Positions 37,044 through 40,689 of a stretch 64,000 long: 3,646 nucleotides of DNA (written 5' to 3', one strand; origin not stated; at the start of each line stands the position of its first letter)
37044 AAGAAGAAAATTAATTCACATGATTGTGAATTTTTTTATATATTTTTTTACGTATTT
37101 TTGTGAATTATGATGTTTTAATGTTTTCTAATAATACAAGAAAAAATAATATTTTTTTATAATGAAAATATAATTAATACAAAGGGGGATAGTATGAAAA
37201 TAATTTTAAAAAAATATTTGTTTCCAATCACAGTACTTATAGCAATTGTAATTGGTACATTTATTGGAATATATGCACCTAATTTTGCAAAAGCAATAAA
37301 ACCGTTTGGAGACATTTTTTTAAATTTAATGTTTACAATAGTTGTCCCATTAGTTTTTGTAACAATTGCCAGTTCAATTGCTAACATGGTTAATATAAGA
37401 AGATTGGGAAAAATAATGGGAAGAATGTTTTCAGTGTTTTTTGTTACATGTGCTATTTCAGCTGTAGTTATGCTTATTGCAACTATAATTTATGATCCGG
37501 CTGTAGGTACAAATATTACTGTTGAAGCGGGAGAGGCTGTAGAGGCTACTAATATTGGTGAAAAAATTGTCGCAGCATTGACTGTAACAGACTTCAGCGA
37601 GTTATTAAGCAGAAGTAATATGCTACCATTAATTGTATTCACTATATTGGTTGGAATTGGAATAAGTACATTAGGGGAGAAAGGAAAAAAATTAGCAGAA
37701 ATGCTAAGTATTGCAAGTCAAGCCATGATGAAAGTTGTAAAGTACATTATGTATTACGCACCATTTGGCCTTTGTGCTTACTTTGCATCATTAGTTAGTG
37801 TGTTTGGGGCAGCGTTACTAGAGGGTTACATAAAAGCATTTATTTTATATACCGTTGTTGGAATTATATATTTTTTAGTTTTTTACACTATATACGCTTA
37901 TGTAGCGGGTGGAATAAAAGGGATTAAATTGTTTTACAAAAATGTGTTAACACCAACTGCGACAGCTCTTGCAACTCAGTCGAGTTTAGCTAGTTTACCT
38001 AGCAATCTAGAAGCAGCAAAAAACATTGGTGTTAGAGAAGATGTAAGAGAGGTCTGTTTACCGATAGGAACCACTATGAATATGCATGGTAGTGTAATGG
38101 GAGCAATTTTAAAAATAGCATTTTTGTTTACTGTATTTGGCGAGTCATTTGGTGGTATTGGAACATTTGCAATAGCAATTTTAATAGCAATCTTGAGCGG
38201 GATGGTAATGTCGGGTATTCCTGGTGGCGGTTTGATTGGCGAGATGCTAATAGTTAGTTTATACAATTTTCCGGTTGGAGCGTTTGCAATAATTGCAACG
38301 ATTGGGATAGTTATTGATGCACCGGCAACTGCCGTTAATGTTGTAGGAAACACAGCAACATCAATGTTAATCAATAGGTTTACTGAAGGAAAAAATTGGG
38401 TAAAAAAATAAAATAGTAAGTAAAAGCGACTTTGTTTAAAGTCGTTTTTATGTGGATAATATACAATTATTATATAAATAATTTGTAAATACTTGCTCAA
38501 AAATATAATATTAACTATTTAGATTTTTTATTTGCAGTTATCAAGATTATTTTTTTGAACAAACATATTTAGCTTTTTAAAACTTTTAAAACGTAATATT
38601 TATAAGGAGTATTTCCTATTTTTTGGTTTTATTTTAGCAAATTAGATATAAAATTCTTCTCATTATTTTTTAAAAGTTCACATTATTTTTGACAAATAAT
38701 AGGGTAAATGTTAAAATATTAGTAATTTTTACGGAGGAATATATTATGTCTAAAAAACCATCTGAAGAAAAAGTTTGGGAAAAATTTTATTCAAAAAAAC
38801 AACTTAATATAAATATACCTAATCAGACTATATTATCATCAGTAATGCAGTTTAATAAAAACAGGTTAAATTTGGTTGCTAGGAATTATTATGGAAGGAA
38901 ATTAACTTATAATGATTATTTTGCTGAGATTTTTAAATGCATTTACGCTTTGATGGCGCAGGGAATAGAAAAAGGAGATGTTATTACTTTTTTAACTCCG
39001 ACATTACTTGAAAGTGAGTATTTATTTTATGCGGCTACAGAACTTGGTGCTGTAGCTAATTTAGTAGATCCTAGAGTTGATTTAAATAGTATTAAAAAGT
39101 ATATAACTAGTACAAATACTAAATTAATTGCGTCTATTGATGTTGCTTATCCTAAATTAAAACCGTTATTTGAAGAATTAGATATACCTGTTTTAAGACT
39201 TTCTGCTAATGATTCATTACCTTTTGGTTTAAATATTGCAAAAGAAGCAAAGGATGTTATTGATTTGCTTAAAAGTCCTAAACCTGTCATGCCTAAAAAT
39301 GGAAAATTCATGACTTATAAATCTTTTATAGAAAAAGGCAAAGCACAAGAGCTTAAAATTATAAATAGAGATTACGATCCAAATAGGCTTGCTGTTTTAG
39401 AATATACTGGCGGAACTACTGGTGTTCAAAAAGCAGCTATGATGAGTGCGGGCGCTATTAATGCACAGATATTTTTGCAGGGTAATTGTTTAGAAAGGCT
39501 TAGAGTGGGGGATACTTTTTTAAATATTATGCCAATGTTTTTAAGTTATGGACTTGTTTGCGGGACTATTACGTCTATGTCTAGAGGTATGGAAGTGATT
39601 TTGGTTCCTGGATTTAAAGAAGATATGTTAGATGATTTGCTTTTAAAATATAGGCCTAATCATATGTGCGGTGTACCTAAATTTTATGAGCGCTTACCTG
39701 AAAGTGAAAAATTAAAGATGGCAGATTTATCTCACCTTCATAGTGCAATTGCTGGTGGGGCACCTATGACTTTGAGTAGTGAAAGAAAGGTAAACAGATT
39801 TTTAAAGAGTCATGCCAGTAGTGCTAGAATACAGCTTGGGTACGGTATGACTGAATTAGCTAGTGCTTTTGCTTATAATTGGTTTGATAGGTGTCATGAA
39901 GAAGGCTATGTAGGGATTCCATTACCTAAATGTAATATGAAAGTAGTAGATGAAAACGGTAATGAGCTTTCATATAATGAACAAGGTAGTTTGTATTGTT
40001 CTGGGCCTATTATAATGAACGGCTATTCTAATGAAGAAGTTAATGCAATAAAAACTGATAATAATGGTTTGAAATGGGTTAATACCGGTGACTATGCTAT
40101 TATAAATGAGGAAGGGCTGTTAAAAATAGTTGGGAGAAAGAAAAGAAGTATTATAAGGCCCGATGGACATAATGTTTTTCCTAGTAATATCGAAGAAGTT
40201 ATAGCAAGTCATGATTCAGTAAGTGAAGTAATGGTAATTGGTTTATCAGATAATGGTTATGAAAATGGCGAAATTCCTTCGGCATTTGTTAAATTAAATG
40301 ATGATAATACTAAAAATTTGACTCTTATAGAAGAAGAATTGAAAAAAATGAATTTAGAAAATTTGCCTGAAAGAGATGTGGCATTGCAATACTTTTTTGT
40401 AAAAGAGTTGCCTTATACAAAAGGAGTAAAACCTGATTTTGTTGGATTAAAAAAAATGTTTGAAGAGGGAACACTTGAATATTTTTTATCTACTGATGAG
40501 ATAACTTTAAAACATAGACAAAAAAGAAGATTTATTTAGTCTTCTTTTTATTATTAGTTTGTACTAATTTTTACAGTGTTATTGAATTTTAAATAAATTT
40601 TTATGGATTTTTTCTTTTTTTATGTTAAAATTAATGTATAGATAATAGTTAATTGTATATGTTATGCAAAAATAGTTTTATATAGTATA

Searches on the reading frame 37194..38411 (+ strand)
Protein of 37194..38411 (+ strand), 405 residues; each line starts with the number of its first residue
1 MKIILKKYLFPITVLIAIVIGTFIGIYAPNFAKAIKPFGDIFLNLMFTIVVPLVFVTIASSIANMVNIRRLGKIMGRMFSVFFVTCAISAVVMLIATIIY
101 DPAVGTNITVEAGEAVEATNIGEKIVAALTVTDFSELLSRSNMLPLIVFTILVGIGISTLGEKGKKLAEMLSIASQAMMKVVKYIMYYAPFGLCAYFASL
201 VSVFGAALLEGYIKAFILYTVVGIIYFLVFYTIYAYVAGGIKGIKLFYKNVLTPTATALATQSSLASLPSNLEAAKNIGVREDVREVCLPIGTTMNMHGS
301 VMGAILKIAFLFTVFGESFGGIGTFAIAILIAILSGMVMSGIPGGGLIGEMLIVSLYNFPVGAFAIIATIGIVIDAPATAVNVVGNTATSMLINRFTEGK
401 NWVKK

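Call 67: search_protein_families(library=ncbifam, proteins=[window:37194-38411:+], max_evalue=0.00001)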
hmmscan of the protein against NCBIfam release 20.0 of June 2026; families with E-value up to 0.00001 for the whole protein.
window:37194-38411:+ (405 aa): 4 families
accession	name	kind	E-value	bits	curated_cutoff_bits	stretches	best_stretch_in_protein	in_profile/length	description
NF002461.0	PRK01663.1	subfamily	4.7e-34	118.1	513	1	12-397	11-402/428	C4-dicarboxylate transporter DctA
NF009587.0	PRK13027.1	subfamily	1.3e-30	106.6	570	1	12-397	11-403/442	C4-dicarboxylate transporter DctA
NF008440.0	PRK11283.1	equivalog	1.5e-28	99.7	638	1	13-397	11-412/437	glutamate/aspartate:proton symporter GltP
NF010151.0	PRK13628.1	equivalog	4.6e-28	98.4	308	1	13-393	19-393/407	serine/threonine transporter SstT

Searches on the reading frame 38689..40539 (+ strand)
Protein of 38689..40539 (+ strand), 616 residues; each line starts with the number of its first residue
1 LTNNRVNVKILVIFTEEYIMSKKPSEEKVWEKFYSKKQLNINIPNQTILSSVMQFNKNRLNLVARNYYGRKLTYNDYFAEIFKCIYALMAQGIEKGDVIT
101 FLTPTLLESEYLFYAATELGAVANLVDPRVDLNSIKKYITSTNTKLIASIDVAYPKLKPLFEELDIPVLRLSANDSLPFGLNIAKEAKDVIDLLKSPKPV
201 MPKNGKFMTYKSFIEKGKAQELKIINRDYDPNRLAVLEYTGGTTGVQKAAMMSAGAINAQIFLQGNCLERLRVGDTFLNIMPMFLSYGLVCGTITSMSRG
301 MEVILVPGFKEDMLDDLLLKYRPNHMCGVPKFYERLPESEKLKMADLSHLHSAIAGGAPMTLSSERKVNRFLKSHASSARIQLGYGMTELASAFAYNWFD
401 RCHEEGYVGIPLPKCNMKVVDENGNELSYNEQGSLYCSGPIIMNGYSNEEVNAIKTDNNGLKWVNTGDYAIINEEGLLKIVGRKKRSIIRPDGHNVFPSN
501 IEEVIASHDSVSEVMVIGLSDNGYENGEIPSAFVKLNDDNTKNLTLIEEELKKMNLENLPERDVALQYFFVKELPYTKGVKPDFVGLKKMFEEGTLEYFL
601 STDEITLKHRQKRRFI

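Call 67: search_protein_families(library=ncbifam, proteins=[window:38689-40539:+], max_evalue=0.00001)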
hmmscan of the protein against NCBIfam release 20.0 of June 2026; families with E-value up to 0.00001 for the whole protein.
window:38689-40539:+ (616 aa): 95 families (the best 25 are shown)
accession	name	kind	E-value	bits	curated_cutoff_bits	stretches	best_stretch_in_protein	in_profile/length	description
NF004114.0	PRK05605.1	equivalog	2.4e-69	234.1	766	1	21-576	8-554/575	long-chain-fatty-acid--CoA ligase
NF005714.0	PRK07529.1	subfamily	1.2e-66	225.4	632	1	70-581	62-566/640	acyl-CoA synthetase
NF004837.0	PRK06187.1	subfamily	6.2e-65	219.4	476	1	53-594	15-525/531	long-chain-fatty-acid--CoA ligase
NF052269.1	Staph_lig_FadD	equivalog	4.7e-56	190.2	650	1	209-593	129-495/499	long-chain-fatty-acid--CoA ligase FadD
NF006181.0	PRK08314.1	subfamily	1.9e-53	181.6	705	1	31-578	8-541/563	long-chain-fatty-acid--CoA ligase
NF005220.0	PRK06710.1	equivalog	2.8e-52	177.6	1116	1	27-578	4-540/563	long-chain-fatty-acid--CoA ligase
NF009233.0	PRK12583.1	subfamily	6.4e-52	176.7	832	1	49-581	24-540/558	fatty acid CoA ligase family protein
NF005463.0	PRK07059.1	subfamily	3.9e-51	174.1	869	1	27-578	2-543/557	long-chain-fatty-acid--CoA ligase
NF006523.0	PRK08974.1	equivalog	9.1e-51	172.6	884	1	69-577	46-539/561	long-chain-fatty-acid--CoA ligase FadD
NF004229.0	PRK05677.1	subfamily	2.2e-50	171.7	879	1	190-578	168-542/563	long-chain-fatty-acid--CoA ligase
NF005702.0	PRK07514.1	subfamily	1.1e-47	162.6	558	1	213-575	138-484/506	malonyl-CoA synthase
NF009139.0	PRK12492.1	equivalog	8.6e-47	159.8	1018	1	205-578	182-549/562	long-chain-fatty-acid--CoA ligase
NF004822.0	PRK06178.1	equivalog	1.7e-46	159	782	1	19-579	11-555/571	acyl-CoA synthetase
NF005307.0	PRK06839.1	equivalog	3.4e-44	151.3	748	1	231-577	148-479/496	o-succinylbenzoate--CoA ligase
TIGR01923.1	menE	equivalog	2e-43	148.9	330.15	1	73-554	1-417/442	o-succinylbenzoate--CoA ligase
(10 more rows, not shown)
